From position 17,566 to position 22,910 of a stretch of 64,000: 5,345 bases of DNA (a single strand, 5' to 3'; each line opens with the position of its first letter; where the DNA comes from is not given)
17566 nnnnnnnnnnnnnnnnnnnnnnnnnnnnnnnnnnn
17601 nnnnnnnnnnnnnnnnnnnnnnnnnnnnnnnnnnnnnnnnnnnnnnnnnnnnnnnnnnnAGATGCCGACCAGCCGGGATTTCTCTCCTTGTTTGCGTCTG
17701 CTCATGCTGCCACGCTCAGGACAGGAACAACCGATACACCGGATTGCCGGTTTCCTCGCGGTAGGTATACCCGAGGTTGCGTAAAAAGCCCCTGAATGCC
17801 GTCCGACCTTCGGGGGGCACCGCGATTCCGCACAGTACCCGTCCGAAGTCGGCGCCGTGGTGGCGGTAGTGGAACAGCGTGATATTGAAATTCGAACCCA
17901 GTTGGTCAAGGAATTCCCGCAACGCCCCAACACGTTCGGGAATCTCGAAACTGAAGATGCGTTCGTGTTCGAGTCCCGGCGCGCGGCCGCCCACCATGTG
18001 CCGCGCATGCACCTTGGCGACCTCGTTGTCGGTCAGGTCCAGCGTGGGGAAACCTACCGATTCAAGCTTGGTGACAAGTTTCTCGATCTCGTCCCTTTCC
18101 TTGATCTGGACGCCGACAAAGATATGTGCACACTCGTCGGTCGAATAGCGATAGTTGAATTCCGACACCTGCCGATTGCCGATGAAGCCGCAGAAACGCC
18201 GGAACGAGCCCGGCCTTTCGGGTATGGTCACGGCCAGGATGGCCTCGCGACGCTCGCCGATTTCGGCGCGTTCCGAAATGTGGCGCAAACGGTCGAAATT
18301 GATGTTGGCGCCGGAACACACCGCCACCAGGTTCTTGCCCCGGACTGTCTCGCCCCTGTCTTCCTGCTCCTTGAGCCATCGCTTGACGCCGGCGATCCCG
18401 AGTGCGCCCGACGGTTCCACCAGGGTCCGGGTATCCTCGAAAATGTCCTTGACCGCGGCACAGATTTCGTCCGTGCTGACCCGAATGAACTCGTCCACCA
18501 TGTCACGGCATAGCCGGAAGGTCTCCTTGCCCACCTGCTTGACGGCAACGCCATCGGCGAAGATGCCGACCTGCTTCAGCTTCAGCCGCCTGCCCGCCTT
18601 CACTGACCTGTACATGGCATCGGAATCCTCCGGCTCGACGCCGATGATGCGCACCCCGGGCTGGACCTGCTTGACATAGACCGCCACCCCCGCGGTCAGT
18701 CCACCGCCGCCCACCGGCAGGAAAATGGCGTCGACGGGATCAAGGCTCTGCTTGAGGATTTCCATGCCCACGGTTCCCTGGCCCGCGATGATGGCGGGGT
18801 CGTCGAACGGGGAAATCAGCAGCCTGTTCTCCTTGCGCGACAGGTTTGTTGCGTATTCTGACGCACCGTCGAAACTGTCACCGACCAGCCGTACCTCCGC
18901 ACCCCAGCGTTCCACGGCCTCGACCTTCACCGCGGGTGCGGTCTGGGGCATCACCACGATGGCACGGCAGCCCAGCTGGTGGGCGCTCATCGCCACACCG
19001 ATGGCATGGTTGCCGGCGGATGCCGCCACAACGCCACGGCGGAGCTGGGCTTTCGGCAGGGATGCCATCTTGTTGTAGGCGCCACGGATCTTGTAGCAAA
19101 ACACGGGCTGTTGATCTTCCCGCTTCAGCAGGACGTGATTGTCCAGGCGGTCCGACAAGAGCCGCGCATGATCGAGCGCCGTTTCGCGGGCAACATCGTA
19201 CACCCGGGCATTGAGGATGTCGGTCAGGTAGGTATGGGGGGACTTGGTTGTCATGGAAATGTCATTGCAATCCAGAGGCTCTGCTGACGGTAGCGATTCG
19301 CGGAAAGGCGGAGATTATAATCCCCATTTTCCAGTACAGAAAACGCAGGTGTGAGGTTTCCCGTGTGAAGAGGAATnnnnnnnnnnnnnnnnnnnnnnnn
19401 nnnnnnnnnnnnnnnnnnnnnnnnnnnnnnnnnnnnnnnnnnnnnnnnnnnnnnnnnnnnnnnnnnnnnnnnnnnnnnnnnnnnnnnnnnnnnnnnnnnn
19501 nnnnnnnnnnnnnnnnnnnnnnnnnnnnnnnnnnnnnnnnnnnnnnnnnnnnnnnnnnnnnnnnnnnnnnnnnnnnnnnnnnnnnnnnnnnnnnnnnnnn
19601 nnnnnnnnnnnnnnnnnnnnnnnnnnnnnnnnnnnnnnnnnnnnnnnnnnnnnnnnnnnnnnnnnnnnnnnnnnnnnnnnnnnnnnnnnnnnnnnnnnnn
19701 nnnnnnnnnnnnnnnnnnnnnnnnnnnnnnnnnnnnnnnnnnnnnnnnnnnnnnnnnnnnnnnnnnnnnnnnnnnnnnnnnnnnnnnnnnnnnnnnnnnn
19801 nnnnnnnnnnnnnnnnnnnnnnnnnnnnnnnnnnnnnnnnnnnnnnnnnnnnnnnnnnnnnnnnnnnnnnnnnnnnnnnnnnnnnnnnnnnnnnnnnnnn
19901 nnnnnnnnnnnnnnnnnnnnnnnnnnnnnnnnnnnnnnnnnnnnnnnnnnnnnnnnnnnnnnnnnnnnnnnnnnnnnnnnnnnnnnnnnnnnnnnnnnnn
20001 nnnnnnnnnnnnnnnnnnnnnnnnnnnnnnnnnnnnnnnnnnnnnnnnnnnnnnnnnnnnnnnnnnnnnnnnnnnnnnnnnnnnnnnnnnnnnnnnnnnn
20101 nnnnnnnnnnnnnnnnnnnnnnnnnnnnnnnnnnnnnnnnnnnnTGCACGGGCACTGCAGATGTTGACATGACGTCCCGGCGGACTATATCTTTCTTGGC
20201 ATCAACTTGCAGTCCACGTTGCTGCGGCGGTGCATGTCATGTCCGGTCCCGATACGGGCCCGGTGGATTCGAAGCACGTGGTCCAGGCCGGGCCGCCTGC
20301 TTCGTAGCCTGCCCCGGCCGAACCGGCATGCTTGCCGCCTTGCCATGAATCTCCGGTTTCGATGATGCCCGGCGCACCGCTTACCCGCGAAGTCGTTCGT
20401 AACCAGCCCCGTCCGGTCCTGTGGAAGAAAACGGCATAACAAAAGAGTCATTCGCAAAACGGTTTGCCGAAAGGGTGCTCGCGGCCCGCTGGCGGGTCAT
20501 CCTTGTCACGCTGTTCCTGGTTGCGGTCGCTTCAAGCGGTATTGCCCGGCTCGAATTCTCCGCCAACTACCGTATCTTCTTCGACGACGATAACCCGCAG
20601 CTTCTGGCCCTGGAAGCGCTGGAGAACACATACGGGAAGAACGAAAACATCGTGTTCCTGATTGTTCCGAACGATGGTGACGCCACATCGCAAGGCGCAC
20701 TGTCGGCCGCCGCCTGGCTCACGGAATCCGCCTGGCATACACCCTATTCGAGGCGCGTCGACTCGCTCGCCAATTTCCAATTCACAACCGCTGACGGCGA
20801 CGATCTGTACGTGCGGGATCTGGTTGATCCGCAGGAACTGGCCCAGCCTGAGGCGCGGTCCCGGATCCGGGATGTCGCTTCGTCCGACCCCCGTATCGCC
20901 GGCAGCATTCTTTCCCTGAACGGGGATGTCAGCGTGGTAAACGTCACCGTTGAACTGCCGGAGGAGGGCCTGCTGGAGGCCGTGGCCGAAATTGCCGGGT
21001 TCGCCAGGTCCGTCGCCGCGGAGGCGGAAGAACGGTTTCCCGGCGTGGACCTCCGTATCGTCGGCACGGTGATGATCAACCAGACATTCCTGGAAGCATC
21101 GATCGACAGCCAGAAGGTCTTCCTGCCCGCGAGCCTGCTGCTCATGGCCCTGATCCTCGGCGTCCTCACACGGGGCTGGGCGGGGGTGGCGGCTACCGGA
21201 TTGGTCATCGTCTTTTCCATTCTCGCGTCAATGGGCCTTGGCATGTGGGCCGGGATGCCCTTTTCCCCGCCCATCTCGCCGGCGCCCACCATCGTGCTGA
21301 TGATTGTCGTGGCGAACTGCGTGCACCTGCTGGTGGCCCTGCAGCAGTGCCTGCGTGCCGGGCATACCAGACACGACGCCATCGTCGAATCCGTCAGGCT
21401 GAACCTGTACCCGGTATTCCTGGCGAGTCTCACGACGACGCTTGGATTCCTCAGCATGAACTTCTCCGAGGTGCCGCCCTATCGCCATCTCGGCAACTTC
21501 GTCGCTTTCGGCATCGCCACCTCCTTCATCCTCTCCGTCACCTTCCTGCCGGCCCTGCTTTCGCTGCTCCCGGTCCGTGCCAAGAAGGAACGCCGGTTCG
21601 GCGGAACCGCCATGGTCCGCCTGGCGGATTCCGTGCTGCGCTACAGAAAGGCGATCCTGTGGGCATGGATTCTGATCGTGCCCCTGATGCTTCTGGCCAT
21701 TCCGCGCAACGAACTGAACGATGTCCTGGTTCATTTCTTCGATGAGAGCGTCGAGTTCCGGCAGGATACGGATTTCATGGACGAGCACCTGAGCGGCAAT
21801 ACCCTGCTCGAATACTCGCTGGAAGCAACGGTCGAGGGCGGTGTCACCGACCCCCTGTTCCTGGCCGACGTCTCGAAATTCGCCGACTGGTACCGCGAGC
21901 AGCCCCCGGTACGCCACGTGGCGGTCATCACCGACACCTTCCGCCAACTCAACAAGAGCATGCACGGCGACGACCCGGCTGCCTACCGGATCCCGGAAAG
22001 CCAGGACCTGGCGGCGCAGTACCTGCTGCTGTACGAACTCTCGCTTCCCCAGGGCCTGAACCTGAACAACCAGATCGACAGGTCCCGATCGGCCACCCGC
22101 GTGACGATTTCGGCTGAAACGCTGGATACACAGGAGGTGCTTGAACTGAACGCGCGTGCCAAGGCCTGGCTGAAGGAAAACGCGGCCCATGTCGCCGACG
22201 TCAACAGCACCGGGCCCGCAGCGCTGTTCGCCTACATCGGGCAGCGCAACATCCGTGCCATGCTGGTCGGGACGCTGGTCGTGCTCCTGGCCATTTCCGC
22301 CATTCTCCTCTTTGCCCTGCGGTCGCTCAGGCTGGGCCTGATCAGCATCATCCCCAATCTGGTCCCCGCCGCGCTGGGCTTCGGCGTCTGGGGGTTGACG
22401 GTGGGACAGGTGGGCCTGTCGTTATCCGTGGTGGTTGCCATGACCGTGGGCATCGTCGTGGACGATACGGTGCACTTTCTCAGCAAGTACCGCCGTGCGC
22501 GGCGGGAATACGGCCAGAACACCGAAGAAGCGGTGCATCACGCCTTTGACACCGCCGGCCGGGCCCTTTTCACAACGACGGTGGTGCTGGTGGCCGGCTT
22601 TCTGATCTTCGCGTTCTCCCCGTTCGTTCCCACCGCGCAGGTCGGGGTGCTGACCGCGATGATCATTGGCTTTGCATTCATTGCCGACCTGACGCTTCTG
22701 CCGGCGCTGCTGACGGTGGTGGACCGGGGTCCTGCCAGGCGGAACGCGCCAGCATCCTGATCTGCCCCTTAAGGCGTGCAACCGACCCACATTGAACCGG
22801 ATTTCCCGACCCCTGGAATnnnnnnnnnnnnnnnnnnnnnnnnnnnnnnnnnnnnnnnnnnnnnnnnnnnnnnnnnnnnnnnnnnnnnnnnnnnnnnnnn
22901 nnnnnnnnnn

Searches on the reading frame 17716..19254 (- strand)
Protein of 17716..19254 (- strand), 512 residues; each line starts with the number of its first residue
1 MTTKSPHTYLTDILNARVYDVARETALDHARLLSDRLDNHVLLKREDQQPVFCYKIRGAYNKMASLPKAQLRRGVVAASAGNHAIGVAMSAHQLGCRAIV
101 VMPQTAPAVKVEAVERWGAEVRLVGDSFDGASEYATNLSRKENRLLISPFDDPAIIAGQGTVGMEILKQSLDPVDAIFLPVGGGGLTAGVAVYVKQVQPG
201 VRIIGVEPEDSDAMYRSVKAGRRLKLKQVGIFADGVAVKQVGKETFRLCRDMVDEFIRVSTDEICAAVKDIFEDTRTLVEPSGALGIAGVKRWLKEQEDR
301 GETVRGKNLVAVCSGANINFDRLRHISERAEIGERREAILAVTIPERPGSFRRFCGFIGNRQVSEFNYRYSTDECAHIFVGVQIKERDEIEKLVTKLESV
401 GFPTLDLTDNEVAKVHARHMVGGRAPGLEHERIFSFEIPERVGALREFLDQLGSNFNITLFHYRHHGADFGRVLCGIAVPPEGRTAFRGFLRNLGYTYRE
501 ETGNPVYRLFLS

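Call 8: search_protein_families(library=pfam, proteins=[window:17716-19254:-], max_evalue=0.01)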
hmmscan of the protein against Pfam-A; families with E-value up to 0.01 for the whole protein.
window:17716-19254:- (512 aa): 2 families
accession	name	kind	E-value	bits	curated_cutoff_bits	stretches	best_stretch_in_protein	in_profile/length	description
PF00291.31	PALP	-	8.6e-78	262.1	35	1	22-315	5-295/295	Pyridoxal-phosphate dependent enzyme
PF00585.24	Thr_dehydrat_C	-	6e-48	161.1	27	2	328-416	1-90/91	C-terminal regulatory domain of Threonine dehydratase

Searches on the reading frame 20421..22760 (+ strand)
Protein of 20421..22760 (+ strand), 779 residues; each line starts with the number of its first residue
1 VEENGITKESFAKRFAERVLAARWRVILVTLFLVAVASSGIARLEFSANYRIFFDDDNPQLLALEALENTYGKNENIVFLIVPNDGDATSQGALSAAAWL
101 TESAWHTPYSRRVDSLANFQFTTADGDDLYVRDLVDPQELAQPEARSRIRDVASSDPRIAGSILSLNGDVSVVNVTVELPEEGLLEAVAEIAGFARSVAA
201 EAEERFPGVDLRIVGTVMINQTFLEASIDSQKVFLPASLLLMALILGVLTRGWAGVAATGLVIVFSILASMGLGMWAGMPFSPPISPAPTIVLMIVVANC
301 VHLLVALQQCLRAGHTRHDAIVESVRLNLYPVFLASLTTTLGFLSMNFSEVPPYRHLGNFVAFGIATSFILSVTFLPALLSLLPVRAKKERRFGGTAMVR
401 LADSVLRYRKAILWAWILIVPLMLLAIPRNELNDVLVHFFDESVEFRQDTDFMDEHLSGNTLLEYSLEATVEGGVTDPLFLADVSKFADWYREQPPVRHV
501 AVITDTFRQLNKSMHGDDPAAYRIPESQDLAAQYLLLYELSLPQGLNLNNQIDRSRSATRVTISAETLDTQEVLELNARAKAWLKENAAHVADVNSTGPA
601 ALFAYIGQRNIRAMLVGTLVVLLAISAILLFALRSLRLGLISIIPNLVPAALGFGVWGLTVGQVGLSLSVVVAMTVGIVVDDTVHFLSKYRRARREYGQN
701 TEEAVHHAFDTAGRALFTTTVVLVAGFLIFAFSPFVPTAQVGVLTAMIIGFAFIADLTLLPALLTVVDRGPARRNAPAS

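Call 8: search_protein_families(library=pfam, proteins=[window:20421-22760:+], max_evalue=0.01)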
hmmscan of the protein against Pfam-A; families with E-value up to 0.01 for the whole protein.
window:20421-22760:+ (779 aa): 4 families
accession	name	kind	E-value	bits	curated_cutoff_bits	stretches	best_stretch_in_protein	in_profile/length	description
PF03176.21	MMPL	-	4.4e-34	118.3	20.5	2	557-770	86-305/333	MMPL family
PF12349.14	Sterol-sensing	-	2.4e-14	53.9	22.3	1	255-390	7-143/153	Sterol-sensing domain of SREBP cleavage-activation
PF02460.24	Patched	-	2.3e-08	34.4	23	1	257-381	31-155/156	Patched SSD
PF00873.25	ACR_tran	-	6.5e-07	27.9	28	1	621-766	341-488/1021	AcrB/AcrD/AcrF family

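Call 46: search_protein_families(library=ncbifam, proteins=[window:20421-22760:+], max_evalue=0.001)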
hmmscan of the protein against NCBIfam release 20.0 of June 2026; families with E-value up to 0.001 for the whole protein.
window:20421-22760:+ (779 aa): 8 families
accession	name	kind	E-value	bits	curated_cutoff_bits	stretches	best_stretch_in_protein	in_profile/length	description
TIGR00921.1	2A067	subfamily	3.1e-49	167.7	351.9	2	23-390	4-353/733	hydrophobe/amphiphile efflux-3 (HAE3) family transporter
TIGR03480.1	HpnN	hypoth_equivalog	2.2e-37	128.5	751.85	2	191-445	231-484/862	hopanoid biosynthesis associated RND transporter like protein HpnN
TIGR00833.1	actII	subfamily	5.7e-33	114.2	874.7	2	558-769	119-334/910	MMPL family RND transporter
NF052374.1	HopndTporHpnN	equivalog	2.3e-14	52.4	1100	2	581-768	241-427/858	hopanoid transporter HpnN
TIGR00914.1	2A0601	subfamily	9.1e-09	33.6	701.45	2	525-767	794-1035/1051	CusA/CzcA family heavy metal efflux RND transporter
NF000282.2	RND_permease_1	subfamily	1.7e-07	29.6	1250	1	618-767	342-495/1029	multidrug efflux RND transporter permease subunit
TIGR00915.1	2A0602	subfamily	9.8e-07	27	940.35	1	618-767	343-496/1050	efflux RND transporter permease subunit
TIGR00917.1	2A060601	subfamily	2.5e-05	22.2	1016.5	1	259-409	612-773/1204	NPC intracellular cholesterol transporter 1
